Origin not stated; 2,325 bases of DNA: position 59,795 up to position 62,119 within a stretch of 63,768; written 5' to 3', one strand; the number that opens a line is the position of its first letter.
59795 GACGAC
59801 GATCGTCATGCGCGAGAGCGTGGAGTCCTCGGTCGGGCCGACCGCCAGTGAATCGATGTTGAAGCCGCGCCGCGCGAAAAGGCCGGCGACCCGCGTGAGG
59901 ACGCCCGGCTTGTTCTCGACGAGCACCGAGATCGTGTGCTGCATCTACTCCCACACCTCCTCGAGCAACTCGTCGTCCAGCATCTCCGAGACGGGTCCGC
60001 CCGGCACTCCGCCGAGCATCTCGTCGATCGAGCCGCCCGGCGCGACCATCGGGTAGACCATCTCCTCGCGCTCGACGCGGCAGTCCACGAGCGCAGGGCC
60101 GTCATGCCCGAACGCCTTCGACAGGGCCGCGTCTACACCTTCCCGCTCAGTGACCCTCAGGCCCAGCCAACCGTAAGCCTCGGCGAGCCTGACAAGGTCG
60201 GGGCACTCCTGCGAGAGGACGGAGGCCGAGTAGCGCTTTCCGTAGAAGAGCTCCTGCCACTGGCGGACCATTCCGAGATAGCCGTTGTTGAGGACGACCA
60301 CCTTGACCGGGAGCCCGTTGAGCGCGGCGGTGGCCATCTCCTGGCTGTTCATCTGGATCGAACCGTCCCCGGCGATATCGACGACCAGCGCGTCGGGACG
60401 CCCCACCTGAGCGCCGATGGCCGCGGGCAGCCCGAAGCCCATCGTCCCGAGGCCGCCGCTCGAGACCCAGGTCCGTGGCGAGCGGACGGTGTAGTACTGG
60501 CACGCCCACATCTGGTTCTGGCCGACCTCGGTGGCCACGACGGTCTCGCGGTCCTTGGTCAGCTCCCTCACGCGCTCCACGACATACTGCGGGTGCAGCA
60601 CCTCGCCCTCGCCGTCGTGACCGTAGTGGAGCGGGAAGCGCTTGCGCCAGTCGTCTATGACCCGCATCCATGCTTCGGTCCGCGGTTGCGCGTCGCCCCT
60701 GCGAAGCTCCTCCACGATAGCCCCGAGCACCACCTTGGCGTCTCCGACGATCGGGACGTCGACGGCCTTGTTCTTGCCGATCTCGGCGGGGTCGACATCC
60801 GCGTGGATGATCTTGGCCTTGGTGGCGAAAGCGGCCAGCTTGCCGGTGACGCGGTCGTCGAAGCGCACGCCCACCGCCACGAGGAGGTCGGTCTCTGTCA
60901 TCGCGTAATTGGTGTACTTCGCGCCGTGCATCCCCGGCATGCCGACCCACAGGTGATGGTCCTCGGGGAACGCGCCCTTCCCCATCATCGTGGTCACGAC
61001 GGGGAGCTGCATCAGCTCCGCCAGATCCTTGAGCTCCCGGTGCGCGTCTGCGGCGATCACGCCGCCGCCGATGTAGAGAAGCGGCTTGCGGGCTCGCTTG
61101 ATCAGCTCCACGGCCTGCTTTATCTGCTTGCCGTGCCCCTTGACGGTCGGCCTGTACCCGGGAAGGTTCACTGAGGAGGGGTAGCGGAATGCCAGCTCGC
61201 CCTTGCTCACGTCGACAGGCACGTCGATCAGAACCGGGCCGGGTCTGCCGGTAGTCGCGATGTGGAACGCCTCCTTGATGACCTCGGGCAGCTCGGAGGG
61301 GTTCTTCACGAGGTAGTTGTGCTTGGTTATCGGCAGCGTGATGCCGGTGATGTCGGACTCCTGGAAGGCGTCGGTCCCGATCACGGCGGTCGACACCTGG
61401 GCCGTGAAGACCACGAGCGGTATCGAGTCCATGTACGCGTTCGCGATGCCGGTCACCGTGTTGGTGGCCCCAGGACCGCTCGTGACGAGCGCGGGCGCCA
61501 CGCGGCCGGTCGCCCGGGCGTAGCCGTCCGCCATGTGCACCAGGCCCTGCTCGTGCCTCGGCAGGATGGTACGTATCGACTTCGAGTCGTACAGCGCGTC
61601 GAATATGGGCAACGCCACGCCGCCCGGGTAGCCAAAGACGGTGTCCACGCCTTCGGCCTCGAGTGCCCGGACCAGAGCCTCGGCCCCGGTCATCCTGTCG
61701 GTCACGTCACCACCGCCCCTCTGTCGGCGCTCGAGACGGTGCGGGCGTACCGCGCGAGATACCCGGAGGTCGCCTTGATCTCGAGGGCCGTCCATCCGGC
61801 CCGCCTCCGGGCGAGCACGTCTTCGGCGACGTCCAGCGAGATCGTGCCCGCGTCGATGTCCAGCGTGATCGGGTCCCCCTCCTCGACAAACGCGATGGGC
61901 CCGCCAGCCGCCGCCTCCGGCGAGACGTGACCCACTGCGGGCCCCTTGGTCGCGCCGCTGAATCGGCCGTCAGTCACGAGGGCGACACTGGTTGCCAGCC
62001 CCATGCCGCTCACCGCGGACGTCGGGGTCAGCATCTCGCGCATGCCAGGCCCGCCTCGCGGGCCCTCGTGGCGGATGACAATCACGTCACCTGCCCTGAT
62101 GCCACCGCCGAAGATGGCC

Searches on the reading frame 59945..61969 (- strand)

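Call 93: search_protein_families(library=pfam, proteins=[window:59945-61969:-], max_evalue=0.01)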
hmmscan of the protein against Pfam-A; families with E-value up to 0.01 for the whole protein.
window:59945-61969:- (674 aa): 4 families
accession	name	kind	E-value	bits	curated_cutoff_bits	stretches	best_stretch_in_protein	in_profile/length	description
PF02775.26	TPP_enzyme_C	-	1.6e-55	187.5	21.9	1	482-630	2-151/151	Thiamine pyrophosphate enzyme, C-terminal TPP binding domain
PF00205.28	TPP_enzyme_M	-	3.3e-52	176.2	30.4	1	283-417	1-136/137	Thiamine pyrophosphate enzyme, central domain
PF02776.23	TPP_enzyme_N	-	7.9e-41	139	26.8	1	93-208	1-117/119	Thiamine pyrophosphate enzyme, N-terminal TPP binding domain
PF02552.22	CO_dh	-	0.0049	17.1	21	1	282-328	24-70/168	CO dehydrogenase beta subunit/acetyl-CoA synthase epsilon subunit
